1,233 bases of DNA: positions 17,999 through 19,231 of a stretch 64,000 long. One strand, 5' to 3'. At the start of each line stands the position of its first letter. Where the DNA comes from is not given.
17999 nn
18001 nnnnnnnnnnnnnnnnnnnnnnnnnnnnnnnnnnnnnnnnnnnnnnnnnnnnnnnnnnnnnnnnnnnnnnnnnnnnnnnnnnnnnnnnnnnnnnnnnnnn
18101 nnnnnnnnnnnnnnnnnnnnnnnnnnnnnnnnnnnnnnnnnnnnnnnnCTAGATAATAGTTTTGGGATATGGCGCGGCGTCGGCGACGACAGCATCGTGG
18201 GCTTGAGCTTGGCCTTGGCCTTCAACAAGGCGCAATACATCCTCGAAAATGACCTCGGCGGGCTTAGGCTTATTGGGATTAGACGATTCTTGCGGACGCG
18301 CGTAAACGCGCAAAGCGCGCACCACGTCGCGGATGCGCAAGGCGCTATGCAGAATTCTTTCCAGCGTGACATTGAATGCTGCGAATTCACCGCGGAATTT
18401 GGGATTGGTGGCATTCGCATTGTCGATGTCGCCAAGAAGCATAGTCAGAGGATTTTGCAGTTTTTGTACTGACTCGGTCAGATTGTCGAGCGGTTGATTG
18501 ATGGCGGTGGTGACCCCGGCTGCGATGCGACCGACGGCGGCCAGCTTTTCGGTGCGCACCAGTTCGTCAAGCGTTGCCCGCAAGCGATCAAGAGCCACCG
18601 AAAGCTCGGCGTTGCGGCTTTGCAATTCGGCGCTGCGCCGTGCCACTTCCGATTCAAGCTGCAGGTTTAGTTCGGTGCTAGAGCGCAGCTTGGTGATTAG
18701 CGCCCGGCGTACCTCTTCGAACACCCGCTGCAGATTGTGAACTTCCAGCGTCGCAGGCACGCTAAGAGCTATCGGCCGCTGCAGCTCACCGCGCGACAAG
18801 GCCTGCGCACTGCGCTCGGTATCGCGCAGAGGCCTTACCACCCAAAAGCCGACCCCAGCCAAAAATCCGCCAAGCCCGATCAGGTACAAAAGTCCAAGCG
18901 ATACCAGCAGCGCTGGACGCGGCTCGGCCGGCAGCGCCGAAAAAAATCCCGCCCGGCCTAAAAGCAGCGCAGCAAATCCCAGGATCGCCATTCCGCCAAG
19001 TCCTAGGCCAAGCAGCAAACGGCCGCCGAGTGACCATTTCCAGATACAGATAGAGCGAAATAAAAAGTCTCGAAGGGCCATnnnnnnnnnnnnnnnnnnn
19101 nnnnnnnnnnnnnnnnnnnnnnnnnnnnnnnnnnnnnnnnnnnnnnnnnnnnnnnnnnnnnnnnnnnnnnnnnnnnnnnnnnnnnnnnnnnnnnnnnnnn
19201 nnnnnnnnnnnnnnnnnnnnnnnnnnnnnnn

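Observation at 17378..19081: Operon of a DHp-only pseudo-histidine kinase (His->Thr, no ATPase domain), a poly-acidic-tail protein and a DUF1844 protein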

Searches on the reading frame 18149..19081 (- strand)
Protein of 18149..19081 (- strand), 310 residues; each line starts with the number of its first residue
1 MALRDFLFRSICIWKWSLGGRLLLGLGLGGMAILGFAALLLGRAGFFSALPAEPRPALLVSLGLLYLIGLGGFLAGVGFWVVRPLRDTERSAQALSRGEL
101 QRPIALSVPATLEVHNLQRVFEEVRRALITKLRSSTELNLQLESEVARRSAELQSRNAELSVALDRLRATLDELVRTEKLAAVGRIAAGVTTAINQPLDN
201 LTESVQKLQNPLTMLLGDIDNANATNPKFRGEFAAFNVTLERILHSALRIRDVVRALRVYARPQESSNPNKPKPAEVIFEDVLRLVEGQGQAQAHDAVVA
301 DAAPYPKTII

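Call 3: search_protein_families(library=pfam, proteins=[window:18149-19081:-], max_evalue=1)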
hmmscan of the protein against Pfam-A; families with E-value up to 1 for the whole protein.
window:18149-19081:- (310 aa): 7 families
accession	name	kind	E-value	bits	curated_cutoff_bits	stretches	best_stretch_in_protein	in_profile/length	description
PF00672.30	HAMP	-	1.5e-05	25.7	25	1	80-128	5-51/53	HAMP domain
PF13567.11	DUF4131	-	0.12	12.5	31.6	1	28-75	5-48/165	Domain of unknown function (DUF4131)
PF05667.16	CCDC22_CC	-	0.12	12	39.2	1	113-169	293-349/477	CCDC22 protein coiled-coil region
PF04513.17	Baculo_PEP_C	-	0.13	12.8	38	1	141-224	35-120/140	Baculovirus polyhedron envelope protein, PEP, C terminus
PF18947.5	HAMP_2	-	0.2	12.1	24.3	0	81-105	20-44/67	HAMP domain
PF09177.16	STX6_10_61_N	-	0.45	11.5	29.4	0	121-177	7-63/99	Syntaxin 6/10/61, N-terminal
PF01544.23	CorA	-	0.93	9.2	27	0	194-266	116-187/292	CorA-like Mg2+ transporter protein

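Call 4: search_protein_families(library=ncbifam, proteins=[window:18149-19081:-], max_evalue=1)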
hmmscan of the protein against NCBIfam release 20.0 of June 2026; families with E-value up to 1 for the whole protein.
window:18149-19081:- (310 aa): 13 families
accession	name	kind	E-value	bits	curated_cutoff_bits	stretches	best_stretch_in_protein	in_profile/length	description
NF038263.1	prot_phos_SiaA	equivalog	3.3e-08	32.5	700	1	56-171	310-415/658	biofilm regulation protein phosphatase SiaA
NF052574.1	HisKinEspCMyxo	equivalog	2.4e-07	29.3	1200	1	173-266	407-486/785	serine histidine kinase EspC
NF047794.1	HisKinPtgB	equivalog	4.3e-07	28.6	1000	1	150-271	409-514/656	two-component system sensor histidine kinase PgtB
NF038348.1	T2SS_HK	subfamily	1.8e-05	23.4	450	1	119-229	267-373/574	histidine kinase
NF008468.0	PRK11360.1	equivalog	8e-05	21.2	646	1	170-211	383-424/616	two-component system sensor histidine kinase AtoS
NF007688.0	PRK10364.1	equivalog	0.00047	19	479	1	169-199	226-256/460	two-component system sensor histidine kinase ZraS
NF052573.1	HisKinEspAMyxo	equivalog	0.0024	16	1400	1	173-266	374-458/755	serine histidine kinase EspA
NF040750.1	tetrathio_HK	equivalog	0.0044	15.6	750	1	154-274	309-415/555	tetrathionate respiration histidine kinase TtrS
NF041777.1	sens_FixL_Rhizob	equivalog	0.0093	14.7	850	1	166-266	245-332/485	sensor protein FixL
NF053512.1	nitric_RR_NosR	exception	0.01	14.9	400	1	105-176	108-179/422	response regulator c-di-GMP phosphodiesterase, NosR family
NF047851.1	MCPCitTducer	equivalog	0.011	14.8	900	1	74-179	210-316/553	methyl-accepting chemotaxis citrate transducer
NF047497.1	HK_LIC_12097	equivalog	0.017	13.8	500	1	161-213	128-180/367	LIC_12097 family sensor histidine kinase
NF033755.1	gliding_CglE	equivalog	0.062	13.2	70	1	156-212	72-127/172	adventurous gliding motility protein CglE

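Call 5: find_homologous_proteins(query=window:18149-19081:-)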
Query window:18149-19081:- (310 aa): 29 proteins with E <= 0.001 among 8000 candidates.
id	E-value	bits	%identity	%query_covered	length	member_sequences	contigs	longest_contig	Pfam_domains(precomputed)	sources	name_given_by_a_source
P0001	1.3e-170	585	100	90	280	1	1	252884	PF00672.31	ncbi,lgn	-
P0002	6.4e-57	211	51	73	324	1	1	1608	-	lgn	-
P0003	1.2e-55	207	48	90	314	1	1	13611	-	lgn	-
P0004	1.9e-55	207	54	70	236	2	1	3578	-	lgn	-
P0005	7.5e-54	201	54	70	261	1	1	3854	-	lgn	-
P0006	7.9e-54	201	55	68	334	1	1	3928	-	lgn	-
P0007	8.5e-54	201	51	71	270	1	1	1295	-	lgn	-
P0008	9.2e-53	198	51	76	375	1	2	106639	-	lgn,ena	-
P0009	9.3e-53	198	51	74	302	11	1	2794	-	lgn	-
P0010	3.2e-52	196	54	67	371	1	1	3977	-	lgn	-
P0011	6.3e-35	139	45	65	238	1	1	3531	-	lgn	-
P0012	1.5e-34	138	38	85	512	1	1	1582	PF00672.31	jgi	jgi:signal transduction histidine kinase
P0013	8.1e-34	136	49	61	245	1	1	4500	-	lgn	-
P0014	9.6e-34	135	46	59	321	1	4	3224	-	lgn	-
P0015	1.1e-33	135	45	58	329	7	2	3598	-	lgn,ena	-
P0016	1.8e-33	134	46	67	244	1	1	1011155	-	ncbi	ncbi:MAG: hypothetical protein U1A78_22565 [Polyangia bacterium]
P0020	3.5e-30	124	44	61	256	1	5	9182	-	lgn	-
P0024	1.2e-25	109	45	58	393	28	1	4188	-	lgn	-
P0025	1.3e-25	109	43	58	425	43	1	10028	-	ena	-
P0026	1.4e-25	109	44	58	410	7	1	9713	-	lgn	-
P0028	1.3e-23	102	43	58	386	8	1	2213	-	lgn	-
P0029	1.5e-5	43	30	62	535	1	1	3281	PF00672.31,PF02518.32,PF00512.32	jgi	jgi:C4-dicarboxylate-specific signal transduction histidine kinase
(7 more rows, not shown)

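Call 8: find_encoding_contigs(protein=P0016, flank=6000, max_places=2)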
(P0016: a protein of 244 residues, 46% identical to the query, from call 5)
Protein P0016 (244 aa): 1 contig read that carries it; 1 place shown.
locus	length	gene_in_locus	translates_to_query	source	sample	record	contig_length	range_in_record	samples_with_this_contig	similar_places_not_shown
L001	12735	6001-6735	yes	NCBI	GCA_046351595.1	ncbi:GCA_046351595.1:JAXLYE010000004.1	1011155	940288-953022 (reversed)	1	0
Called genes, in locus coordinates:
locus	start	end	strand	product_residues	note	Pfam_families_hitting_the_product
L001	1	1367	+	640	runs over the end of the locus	PF06068:TIP49 (weak), PF00004:AAA, PF07728:AAA_5 (faint), PF17862:AAA_lid_3, PF01434:Peptidase_M41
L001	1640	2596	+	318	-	PF00809:Pterin_bind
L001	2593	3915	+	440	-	PF19293:CdaA_N (faint), PF02457:DAC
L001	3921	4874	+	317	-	PF07949:YbbR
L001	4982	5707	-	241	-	-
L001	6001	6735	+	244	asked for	-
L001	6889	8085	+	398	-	PF07690:MFS_1, PF00083:Sugar_tr, PF13347:MFS_2, PF07690:MFS_1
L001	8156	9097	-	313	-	-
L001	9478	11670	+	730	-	PF02412:TSP_3 (faint), PF00691:OmpA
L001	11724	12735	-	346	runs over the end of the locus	PF00355:Rieske, PF19298:KshA_C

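Call 9: find_encoding_contigs(protein=P0008, flank=6000, max_places=2)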
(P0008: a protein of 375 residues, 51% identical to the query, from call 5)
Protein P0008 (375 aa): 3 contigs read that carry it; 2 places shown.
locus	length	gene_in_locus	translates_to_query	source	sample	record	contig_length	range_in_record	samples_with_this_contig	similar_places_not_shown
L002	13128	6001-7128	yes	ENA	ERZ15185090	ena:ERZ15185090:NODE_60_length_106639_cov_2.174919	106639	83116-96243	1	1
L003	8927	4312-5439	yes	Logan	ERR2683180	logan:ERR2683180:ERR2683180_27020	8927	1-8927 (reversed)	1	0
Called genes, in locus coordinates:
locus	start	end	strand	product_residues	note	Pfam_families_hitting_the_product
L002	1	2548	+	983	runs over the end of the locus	PF00672:HAMP, PF13185:GAF_2 (faint), PF13492:GAF_3 (faint), PF00512:HisKA, PF02518:HATPase_c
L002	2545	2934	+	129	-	PF00072:Response_reg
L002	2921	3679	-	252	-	-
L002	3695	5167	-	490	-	PF00483:NTP_transferase, PF01128:IspD, PF12804:NTP_transf_3, PF25084:LbH_EIF2B (faint), PF00132:Hexapep (weak), PF25087:GMPPB_C, PF00132:Hexapep, PF14602:Hexapep_2 (weak)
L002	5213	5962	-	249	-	-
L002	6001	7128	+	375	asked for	-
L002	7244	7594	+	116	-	-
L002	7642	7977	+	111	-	PF08899:DUF1844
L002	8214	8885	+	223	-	PF01738:DLH, PF12697:Abhydrolase_6 (faint), PF12740:PETase (weak), PF12146:Hydrolase_4 (faint)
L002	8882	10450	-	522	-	-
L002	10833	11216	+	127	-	PF01649:Ribosomal_S20p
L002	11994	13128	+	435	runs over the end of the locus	PF03109:ABC1 (faint), PF00069:Pkinase, PF01636:APH (faint), PF07714:PK_Tyr_Ser-Thr, PF17667:Pkinase_fungal (weak), PF00072:Response_reg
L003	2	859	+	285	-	?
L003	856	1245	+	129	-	PF00072:Response_reg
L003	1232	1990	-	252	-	-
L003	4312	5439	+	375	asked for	-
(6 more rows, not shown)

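Call 10: find_encoding_contigs(protein=P0003, flank=6000, max_places=1)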
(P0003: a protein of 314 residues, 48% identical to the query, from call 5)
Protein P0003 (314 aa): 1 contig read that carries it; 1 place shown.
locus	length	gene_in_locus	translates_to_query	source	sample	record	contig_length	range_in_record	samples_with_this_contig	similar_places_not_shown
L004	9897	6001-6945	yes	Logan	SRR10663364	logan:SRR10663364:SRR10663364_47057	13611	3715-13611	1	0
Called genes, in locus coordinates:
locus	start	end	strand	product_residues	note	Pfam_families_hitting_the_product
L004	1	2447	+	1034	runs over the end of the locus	PF00672:HAMP, PF01590:GAF (faint), PF13185:GAF_2 (weak), PF13492:GAF_3 (weak), PF00512:HisKA, PF02518:HATPase_c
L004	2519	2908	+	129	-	PF00072:Response_reg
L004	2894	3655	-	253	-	-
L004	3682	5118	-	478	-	PF00483:NTP_transferase, PF01128:IspD, PF12804:NTP_transf_3, PF14602:Hexapep_2 (faint), PF25084:LbH_EIF2B, PF25087:GMPPB_C (weak), PF00132:Hexapep (weak)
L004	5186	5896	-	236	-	-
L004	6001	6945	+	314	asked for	-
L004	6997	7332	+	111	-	-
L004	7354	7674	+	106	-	PF08899:DUF1844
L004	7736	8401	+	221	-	PF01738:DLH, PF12697:Abhydrolase_6 (faint), PF12146:Hydrolase_4 (faint)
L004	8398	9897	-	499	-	?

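Call 11: find_encoding_contigs(protein=P0025, flank=6000, max_places=1)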
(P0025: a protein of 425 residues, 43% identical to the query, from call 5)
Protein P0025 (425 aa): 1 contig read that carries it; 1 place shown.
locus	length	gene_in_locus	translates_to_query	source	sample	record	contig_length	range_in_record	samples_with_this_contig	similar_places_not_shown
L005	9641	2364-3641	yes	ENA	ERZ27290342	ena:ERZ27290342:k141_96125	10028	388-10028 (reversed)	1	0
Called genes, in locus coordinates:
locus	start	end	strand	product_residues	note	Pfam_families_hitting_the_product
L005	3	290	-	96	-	?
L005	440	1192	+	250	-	PF07264:EI24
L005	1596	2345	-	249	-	-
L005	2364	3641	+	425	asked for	-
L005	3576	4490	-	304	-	-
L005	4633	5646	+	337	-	-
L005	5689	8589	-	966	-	PF07695:7TMR-DISM_7TM, PF01590:GAF, PF13185:GAF_2 (weak), PF13492:GAF_3, PF00069:Pkinase, PF07714:PK_Tyr_Ser-Thr, PF00069:Pkinase, PF07714:PK_Tyr_Ser-Thr (weak)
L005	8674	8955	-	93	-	-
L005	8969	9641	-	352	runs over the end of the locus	?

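Call 12: find_encoding_contigs(protein=P0020, flank=6000, max_places=2)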
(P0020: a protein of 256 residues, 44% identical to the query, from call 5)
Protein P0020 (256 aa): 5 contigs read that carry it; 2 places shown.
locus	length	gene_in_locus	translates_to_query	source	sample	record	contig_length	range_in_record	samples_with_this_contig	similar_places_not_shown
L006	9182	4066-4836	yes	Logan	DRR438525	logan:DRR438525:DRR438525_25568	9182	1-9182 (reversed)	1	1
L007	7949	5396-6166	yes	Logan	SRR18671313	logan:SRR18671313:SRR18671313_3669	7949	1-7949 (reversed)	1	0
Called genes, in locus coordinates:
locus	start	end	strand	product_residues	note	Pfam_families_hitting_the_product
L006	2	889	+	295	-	?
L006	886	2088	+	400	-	PF19293:CdaA_N (faint), PF02457:DAC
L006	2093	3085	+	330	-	PF07949:YbbR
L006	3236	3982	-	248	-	-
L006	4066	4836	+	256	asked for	-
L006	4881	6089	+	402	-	PF06779:MFS_4 (weak), PF00083:Sugar_tr, PF07690:MFS_1, PF12832:MFS_1_like, PF13347:MFS_2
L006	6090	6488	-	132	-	-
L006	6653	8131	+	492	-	-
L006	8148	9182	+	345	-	?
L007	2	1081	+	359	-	?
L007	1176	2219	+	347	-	PF00809:Pterin_bind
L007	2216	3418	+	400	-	PF19293:CdaA_N (faint), PF02457:DAC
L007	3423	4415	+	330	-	PF07949:YbbR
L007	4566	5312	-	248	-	-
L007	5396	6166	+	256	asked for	-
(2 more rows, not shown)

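Call 16: find_related_loci(query=A1, collection=genome_contigs, flank=8000)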
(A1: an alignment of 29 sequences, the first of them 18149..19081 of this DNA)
Query A1 (310 aa) in genome_contigs; peptide patterns used: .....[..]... (x = any residue, [..] = any of these).
19 stretches matched a pattern; 13 encode a relative of the query (tblastn E <= 1e-3); 13 distinct loci.
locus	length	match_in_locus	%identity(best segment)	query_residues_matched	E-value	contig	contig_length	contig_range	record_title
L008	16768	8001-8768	42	75-304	3e-41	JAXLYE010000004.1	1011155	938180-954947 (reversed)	MAG: Polyangia bacterium isolate STL-MYX5 C1.81.fa-4, whole genome shotgun sequence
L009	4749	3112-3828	39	58-290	2e-39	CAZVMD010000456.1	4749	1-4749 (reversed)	MAG TPA_asm: uncultured Myxococcales bacterium isolate SRP189682_co2_147 genome assembly, contig: NODE_43062_length_4749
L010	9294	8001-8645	39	82-273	3e-36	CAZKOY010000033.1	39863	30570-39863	MAG TPA_asm: uncultured Myxococcales bacterium isolate SRP189682_co2_316 genome assembly, contig: NODE_1034_length_39863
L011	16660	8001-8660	38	82-275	3e-36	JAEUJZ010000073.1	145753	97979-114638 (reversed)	MAG: Myxococcales bacterium isolate new MAG-82 k141_200608, whole genome shotgun sequence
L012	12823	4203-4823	42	73-272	5e-31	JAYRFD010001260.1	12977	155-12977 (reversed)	MAG: Polyangia bacterium isolate SH_SHASGE3bin.23 k141_1680027, whole genome shotgun sequence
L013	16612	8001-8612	43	80-276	4e-30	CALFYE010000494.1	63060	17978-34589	MAG TPA_asm: uncultured Myxococcales bacterium isolate SRR6231182_bin.43_CONCOCT_v1.1_MAG genome assembly, contig: ERZ65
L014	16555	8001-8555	45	82-260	3e-26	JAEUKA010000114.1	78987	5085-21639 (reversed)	MAG: Myxococcales bacterium isolate new MAG-83 k141_3660801, whole genome shotgun sequence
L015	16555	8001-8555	44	82-260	2e-25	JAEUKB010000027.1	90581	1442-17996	MAG: Myxococcales bacterium isolate new MAG-84 k141_3242284, whole genome shotgun sequence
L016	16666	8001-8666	39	52-260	1e-25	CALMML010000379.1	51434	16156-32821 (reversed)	MAG TPA_asm: uncultured Myxococcales bacterium isolate SRR5676451_bin.61_CONCOCT_v1.1_MAG genome assembly, contig: ERZ72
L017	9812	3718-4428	39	46-260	1e-24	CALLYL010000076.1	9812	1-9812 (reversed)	MAG TPA_asm: uncultured Myxococcales bacterium isolate SRR5676476_bin.50_CONCOCT_v1.1_MAG genome assembly, contig: ERZ72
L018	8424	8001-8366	52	82-203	3e-24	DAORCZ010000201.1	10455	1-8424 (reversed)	MAG TPA_asm: Pseudomonadota bacterium isolate AMR_MDS_0893 NODE_4313_length_10455_cov_8.214038, whole genome shotgun seq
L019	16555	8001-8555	43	82-260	1e-22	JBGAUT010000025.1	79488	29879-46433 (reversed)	MAG: Polyangia bacterium isolate MAG_MBR_AS.52 MBRAS-52_NODE_25_length_79488_cov_5.869905, whole genome shotgun sequence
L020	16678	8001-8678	37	60-272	2e-21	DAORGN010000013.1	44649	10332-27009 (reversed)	MAG TPA_asm: Pseudomonadota bacterium isolate AMR_MDS_0801 NODE_279_length_44649_cov_5.882159, whole genome shotgun sequ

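Call 29: search_solved_structures(query=A1, max_evalue=0.01, show_alignments=3)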
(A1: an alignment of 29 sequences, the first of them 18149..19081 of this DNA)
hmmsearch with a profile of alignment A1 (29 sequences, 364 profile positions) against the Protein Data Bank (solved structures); distinct sequences matched with E-value up to 0.01: 22.
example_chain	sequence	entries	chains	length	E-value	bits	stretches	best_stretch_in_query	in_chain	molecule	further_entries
9jfj_A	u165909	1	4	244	1.5e-15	60.9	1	147-351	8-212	Sensor histidine kinase ZraS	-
8a7f_A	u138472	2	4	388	2.7e-13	53.5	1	138-345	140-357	Putative Sensory box protein,Sensor protein FixL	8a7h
8a3u_A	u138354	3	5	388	2.7e-13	53.5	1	138-345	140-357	Putative Sensory box protein,Sensor protein FixL | Putative Sensory box protein,Putative Sensory box protein,Sensor protein FixL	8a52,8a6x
4gcz_A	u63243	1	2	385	3.3e-13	53.3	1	139-345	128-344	Blue-light photoreceptor, Sensor protein fixL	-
5idj_A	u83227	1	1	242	1.9e-07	34.3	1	225-351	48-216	Histidine kinase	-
3a0r_A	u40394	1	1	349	4.2e-07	33.2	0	219-350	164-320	Sensor protein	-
8vc9_A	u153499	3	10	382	3.8e-06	30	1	152-351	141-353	Leptospira virulence regulator B (LvrB) | histidine kinase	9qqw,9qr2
5jjn_B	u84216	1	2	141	2.2e-05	27.5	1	13-108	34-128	Sensory rhodopsin II transducer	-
8c5v_I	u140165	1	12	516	4.4e-05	26.5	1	28-108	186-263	Methyl-accepting chemotaxis protein I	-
9p6i_A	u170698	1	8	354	4.7e-05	26.4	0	302-343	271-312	histidine kinase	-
6s1k_E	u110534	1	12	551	5.2e-05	26.3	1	28-108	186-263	Methyl-accepting chemotaxis protein I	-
5jjj_B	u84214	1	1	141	5.6e-05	26.2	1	13-108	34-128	Sensory rhodopsin II transducer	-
2f95_B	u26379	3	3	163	7.1e-05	25.8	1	14-109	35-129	Sensory rhodopsin II transducer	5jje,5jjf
3d36_A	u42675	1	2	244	9.7e-05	25.4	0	155-348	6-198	Sporulation kinase B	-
4gyc_B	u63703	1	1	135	9.9e-05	25.4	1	12-108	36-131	Sensory rhodopsin II transducer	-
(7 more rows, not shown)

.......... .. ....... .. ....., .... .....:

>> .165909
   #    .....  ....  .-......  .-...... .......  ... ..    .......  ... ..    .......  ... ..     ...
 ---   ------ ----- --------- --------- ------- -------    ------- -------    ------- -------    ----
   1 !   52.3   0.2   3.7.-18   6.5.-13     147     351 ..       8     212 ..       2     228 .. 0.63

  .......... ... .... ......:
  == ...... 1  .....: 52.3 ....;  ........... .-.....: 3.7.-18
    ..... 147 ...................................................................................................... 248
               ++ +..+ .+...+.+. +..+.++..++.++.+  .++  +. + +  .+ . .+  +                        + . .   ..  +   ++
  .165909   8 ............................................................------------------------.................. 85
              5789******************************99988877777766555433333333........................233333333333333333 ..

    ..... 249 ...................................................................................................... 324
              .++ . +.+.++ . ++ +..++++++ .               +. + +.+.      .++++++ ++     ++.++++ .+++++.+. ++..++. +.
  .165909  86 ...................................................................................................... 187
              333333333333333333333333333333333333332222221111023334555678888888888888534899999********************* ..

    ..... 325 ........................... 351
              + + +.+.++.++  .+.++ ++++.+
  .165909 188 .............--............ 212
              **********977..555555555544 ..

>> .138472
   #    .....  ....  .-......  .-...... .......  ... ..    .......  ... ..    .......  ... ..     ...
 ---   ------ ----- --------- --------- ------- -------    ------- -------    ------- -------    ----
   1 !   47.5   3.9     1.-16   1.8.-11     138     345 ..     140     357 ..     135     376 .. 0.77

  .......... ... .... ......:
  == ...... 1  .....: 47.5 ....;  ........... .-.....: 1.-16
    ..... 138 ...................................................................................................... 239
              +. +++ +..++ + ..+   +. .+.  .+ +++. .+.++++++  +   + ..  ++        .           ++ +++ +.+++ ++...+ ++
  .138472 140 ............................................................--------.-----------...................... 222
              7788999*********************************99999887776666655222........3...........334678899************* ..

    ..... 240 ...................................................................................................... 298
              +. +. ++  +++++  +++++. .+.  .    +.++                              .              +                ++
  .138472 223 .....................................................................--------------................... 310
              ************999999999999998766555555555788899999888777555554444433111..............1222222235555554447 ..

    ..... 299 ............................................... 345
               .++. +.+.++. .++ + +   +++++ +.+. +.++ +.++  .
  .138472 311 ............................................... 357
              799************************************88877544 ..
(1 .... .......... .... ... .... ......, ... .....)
